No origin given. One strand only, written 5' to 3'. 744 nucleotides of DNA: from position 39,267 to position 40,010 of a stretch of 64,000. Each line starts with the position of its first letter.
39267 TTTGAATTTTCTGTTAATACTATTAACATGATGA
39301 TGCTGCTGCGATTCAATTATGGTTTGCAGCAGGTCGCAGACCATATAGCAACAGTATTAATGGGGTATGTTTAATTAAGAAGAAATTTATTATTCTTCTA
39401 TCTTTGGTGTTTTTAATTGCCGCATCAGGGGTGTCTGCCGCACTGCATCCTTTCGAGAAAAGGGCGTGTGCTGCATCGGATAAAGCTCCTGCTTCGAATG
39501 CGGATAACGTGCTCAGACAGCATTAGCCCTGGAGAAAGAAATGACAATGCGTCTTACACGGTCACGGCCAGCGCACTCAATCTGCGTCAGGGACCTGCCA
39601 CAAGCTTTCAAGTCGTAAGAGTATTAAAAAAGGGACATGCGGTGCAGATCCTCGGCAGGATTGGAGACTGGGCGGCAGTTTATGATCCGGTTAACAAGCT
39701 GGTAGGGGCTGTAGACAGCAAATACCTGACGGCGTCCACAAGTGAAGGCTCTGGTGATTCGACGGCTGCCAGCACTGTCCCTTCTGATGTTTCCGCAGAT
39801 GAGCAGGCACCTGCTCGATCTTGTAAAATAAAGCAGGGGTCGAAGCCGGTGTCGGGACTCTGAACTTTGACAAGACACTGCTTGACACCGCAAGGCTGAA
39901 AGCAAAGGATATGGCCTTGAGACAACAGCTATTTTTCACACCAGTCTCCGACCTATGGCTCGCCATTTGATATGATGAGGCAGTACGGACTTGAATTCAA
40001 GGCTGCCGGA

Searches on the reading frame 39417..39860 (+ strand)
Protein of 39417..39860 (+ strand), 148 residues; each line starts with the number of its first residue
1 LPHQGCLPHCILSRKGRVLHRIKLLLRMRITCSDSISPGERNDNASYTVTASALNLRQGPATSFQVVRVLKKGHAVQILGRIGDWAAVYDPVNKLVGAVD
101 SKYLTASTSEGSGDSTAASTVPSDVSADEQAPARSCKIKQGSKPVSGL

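Call 55: search_protein_families(library=pfam, proteins=[window:39417-39860:+], max_evalue=0.01)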
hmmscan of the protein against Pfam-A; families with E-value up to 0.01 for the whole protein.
window:39417-39860:+ (148 aa): 1 family
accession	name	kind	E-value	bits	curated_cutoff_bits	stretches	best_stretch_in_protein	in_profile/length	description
PF08239.17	SH3_3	-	5.4e-10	39.7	27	1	52-103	1-52/54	Bacterial SH3 domain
